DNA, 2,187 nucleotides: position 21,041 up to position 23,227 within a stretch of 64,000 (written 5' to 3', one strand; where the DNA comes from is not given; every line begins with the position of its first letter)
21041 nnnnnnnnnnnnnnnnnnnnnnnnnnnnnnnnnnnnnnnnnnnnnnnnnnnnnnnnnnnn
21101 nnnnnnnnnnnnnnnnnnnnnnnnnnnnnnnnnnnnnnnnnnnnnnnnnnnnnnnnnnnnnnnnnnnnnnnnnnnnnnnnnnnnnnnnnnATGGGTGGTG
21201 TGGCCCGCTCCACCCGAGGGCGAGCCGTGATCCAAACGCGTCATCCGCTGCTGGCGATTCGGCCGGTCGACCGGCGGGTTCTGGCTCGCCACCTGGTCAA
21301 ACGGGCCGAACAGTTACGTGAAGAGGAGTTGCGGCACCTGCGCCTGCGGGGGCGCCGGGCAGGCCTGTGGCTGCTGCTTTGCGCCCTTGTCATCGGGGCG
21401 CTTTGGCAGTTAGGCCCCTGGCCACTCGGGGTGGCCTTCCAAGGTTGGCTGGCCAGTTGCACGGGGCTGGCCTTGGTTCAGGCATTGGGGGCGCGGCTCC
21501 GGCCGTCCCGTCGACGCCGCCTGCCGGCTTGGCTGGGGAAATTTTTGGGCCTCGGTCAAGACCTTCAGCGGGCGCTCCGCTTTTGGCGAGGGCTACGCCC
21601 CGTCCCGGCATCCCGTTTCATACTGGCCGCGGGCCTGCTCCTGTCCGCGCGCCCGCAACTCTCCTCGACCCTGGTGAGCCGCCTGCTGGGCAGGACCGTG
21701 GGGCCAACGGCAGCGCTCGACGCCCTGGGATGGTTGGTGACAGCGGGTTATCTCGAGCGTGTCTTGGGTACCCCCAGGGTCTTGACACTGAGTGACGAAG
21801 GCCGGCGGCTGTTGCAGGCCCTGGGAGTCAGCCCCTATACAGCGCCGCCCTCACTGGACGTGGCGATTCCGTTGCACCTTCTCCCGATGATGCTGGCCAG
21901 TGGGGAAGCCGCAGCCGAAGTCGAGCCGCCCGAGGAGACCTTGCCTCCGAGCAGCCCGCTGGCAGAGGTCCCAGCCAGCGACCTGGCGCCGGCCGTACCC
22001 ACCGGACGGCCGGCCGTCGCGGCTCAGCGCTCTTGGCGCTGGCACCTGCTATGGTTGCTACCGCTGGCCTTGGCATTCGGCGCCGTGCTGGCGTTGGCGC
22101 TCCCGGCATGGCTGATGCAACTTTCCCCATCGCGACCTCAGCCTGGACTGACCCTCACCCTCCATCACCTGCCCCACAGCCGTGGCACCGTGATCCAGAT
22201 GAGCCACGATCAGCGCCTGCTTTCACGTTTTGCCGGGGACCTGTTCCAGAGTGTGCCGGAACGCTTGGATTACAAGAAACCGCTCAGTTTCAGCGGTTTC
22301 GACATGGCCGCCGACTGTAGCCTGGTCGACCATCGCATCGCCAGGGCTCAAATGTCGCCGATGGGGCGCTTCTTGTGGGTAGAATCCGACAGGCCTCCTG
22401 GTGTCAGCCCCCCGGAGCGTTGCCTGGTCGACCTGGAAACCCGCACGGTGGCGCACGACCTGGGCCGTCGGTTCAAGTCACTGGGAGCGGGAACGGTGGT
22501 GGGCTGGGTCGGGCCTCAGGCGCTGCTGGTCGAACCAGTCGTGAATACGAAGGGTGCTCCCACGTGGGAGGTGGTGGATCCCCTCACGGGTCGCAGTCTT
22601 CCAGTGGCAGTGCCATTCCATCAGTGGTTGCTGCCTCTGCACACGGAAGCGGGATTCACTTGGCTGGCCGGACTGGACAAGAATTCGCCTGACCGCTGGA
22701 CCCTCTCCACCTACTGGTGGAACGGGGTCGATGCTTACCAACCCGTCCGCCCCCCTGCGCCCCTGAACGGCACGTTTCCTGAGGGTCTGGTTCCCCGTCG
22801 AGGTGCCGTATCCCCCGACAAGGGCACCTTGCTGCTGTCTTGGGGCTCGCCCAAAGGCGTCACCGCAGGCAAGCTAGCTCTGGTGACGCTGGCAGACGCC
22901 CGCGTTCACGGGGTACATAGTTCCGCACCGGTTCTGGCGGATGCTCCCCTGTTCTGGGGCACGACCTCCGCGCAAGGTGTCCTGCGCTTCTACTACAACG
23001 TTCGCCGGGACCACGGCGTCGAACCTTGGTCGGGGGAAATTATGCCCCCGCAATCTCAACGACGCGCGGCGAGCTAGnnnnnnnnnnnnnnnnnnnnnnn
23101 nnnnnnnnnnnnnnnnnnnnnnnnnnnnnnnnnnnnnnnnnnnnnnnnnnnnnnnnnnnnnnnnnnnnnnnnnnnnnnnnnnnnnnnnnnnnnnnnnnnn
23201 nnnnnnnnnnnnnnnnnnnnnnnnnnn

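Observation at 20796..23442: Uncharacterised three-gene patch: stand-alone recombinase core-binding-like domain, polytopic membrane protein with embedded winged helix, and small wHTH protein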

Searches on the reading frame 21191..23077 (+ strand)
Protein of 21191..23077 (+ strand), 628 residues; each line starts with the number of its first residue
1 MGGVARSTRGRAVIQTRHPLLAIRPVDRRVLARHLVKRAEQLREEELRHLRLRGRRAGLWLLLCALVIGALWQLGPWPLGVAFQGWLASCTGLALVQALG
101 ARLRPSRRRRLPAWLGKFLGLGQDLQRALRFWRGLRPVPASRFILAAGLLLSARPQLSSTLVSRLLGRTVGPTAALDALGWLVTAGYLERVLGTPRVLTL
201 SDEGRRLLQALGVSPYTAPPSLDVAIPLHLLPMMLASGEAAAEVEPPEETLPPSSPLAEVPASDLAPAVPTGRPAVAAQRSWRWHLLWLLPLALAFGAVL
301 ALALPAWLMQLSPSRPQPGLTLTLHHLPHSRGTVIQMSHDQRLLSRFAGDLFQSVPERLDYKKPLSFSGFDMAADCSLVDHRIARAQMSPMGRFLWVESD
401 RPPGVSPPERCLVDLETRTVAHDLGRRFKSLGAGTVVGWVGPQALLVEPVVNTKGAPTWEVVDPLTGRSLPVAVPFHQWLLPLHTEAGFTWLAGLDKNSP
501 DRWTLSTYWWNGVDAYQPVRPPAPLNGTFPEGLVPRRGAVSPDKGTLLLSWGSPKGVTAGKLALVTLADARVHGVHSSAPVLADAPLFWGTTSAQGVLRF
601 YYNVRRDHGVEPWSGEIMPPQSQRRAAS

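Call 3: search_protein_families(library=pfam, proteins=[window:21191-23077:+], max_evalue=1)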
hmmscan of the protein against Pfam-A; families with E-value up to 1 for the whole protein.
window:21191-23077:+ (628 aa): 0 families

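Call 4: search_protein_families(library=ncbifam, proteins=[window:21191-23077:+], max_evalue=1)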
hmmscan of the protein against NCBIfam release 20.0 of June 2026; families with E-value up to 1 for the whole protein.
window:21191-23077:+ (628 aa): 1 family
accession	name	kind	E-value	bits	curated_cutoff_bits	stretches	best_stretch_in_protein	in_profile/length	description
NF040486.1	SrfA_fam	subfamily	0.092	12.1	150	1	236-307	174-243/438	SrfA family protein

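Call 8: find_homologous_proteins(query=window:21191-23077:+)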
Query window:21191-23077:+ (628 aa): 10 proteins with E <= 0.001 among 8000 candidates.
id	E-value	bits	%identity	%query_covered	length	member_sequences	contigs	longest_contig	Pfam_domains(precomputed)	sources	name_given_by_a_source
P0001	0.0e+0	1383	100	98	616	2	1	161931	-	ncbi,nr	ncbi:MAG: hypothetical protein VKP62_03495 [Candidatus Sericytochromatia bacterium]|nr:hypothetical 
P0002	2.1e-96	342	39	98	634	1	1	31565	-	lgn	-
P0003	4.0e-85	305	38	96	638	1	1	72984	-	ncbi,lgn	-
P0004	7.1e-85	304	46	49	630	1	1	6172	-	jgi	jgi:hypothetical protein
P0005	1.6e-84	303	44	52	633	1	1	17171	-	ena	-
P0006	8.3e-79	284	37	96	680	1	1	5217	-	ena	-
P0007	7.4e-51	191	38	48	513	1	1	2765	-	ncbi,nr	ncbi:MAG: hypothetical protein VKQ33_15840, partial [Candidatus Sericytochromatia bacterium]|nr:hypo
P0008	2.8e-50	189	37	73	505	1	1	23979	-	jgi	jgi:hypothetical protein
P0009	3.0e-47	179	34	81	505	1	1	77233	-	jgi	jgi:hypothetical protein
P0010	7.5e-43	165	37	47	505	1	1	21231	-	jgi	jgi:hypothetical protein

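Call 10: find_encoding_contigs(protein=P0003, flank=6000, max_places=3)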
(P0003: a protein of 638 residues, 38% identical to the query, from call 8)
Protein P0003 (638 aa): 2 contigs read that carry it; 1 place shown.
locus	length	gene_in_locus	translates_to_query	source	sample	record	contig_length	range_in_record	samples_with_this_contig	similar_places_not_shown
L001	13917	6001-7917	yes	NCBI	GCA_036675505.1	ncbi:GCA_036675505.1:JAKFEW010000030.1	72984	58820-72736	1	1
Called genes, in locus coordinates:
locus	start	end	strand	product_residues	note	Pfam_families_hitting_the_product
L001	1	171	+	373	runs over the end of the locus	PF03130:HEAT_PBS (faint), PF13646:HEAT_2 (weak), PF00514:Arm (faint), PF13513:HEAT_EZ (faint), PF02985:HEAT (faint), PF13646:HEAT_2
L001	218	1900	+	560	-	PF01565:FAD_binding_4, PF02913:FAD-oxidase_C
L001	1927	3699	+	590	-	PF01266:DAO, PF13450:NAD_binding_8 (faint), PF16901:DAO_C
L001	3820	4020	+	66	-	-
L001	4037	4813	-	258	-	PF00132:Hexapep (faint)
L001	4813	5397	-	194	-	PF05995:CDO_I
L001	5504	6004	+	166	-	-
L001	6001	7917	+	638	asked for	-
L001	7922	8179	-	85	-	-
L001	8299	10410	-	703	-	PF00072:Response_reg, PF00989:PAS, PF08448:PAS_4 (weak), PF13188:PAS_8 (weak), PF08447:PAS_3, PF08448:PAS_4, PF00512:HisKA, PF02518:HATPase_c, +2 more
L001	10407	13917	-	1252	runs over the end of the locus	?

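Call 11: find_encoding_contigs(protein=P0002, flank=6000, max_places=3)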
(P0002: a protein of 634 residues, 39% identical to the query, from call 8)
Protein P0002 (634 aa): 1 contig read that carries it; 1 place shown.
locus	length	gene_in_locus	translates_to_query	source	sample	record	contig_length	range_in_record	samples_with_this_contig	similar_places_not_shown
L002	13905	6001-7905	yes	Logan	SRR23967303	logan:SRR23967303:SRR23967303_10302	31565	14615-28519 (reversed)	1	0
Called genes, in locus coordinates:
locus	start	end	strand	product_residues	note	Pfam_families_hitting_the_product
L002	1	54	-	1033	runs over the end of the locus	?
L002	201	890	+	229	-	PF21948:LplA-B_cat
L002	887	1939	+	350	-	PF13646:HEAT_2, PF00514:Arm (weak), PF03130:HEAT_PBS (faint), PF13513:HEAT_EZ (faint), PF02985:HEAT (faint), PF13646:HEAT_2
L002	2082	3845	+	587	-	PF00890:FAD_binding_2, PF01266:DAO, PF12831:FAD_oxidored (weak), PF13450:NAD_binding_8 (weak), PF16901:DAO_C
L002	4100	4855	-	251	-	PF00132:Hexapep (faint)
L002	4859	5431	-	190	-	PF05995:CDO_I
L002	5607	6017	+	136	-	-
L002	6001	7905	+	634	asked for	-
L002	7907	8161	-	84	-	-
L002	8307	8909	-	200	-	-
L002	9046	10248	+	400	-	PF00155:Aminotran_1_2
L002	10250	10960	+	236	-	PF03099:BPL_LplA_LipB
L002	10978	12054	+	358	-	PF03739:LptF_LptG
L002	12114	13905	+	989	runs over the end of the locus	-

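Call 12: find_encoding_contigs(protein=P0009, flank=6000, max_places=3)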
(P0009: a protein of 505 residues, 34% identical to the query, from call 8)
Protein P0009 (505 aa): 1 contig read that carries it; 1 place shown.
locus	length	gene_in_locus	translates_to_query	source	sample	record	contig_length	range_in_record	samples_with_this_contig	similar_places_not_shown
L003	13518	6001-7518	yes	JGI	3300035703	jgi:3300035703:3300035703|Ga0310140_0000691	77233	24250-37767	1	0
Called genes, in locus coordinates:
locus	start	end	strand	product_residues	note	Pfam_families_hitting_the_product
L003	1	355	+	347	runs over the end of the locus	PF03130:HEAT_PBS (faint), PF02985:HEAT (faint), PF13646:HEAT_2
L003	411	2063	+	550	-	PF01565:FAD_binding_4, PF02913:FAD-oxidase_C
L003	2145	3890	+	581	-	PF00890:FAD_binding_2 (weak), PF01266:DAO, PF12831:FAD_oxidored, PF13450:NAD_binding_8 (weak), PF16901:DAO_C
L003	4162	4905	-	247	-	PF00132:Hexapep (faint), PF14602:Hexapep_2 (faint)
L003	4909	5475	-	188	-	PF05995:CDO_I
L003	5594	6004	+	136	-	-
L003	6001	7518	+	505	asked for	-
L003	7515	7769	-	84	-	-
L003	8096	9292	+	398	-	PF00155:Aminotran_1_2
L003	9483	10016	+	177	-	-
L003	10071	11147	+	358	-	PF03739:LptF_LptG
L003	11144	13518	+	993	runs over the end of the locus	-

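Call 35: search_protein_representatives(alignment_id=A1)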
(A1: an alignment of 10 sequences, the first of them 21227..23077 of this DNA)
Query: 10 sequences, 595 profile positions. Proteins with E-value up to 0.001 (for the whole library): 18; up to 1e-10: 16; up to 1e-30: 14. The best 18 are listed.
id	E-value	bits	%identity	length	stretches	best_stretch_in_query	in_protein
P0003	5.4e-263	890.6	-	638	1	2-592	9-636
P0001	1.6e-244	829.7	-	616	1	1-594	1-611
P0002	1.2e-236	803.6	-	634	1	2-594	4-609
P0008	1.7e-204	697.5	-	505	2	104-594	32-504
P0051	1.6e-153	529.1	-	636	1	1-593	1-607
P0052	2.3e-151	522.0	-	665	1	3-590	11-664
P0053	2.2e-149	515.5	-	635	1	4-593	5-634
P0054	3.3e-148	511.6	-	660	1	4-589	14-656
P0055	5.3e-128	444.8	-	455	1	200-591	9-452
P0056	2.9e-115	402.8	-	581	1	4-593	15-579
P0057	3.9e-111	389.1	-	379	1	222-590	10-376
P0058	6.8e-101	355.3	-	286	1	308-589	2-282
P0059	3.2e-96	339.9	-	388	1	197-587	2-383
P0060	4.6e-35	137.9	-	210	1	4-199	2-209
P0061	1.8e-25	106.2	-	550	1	88-588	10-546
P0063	2.6e-07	46.3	-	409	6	468-551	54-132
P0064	1.1e-06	44.3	-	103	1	520-593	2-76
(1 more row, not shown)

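Call 36: search_protein_families(library=pfam, proteins=[P0061, P0063, P0056, P0052, P0064], max_evalue=0.1)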
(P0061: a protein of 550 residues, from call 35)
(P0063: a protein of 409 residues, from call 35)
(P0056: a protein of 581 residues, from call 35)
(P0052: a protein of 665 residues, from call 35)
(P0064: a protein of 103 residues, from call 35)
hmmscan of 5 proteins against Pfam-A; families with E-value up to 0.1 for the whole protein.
P0061 (550 aa): 0 families

P0063 (409 aa): 18 families
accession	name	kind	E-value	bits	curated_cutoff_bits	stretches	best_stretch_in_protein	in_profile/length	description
PF10282.15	Lactonase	-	5.6e-21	75.6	21.7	2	64-213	169-314/344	Lactonase, 7-bladed beta-propeller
PF07676.18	PD40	-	5.3e-16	58.5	20.9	0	92-110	15-32/38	WD40-like Beta Propeller Repeat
PF00400.38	WD40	-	3.1e-11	43.7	27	0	84-111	10-34/39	WD domain, G-beta repeat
PF07433.17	DUF1513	-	1.3e-09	38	27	1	303-368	58-119/304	Protein of unknown function (DUF1513)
PF18975.6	DUF5711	-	5.3e-09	36.2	26.3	0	293-313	137-157/344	Family of unknown function (DUF5711)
PF01731.26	Arylesterase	-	2e-08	34.8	21.3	0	139-156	55-72/86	Arylesterase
PF05694.17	SBP56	-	6.7e-08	32.2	34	0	345-366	363-384/453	56kDa selenium binding protein (SBP56)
PF18764.7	nos_propeller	-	0.00015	22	30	0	132-157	6-31/71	Nitrous oxide reductase propeller repeat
PF13449.12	Phytase-like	-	0.00017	22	27.6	0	91-164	129-213/284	Esterase-like activity of phytase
PF25174.1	Beta-prop_THOC3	-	0.00018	21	305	0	190-209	89-108/272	THOC3 beta-propeller domain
PF23393.2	Beta-prop_WDR90_POC16_2nd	-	0.00019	21.1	60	0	138-204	79-142/291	WDR90/POC16, second beta-propeller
PF20141.4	Island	-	0.00051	19.8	23.6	0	249-272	7-30/65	Brassinosteroid receptor island domain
PF01436.27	NHL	-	0.00094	19.5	20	0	87-99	3-15/28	NHL repeat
PF12852.13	Cupin_6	-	0.0018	18.5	26.7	0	337-368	12-44/183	Cupin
PF08450.18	SGL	-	0.0061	16.6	26.3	0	90-156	90-152/246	SMP-30/Gluconolactonase/LRE-like region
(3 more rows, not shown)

P0056 (581 aa): 0 families

P0052 (665 aa): 1 family
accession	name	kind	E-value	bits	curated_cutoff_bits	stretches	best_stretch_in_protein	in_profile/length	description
PF24418.1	DUF7550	-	0.064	13.4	27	0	311-354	9-54/59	Family of unknown function (DUF7550)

P0064 (103 aa): 0 families
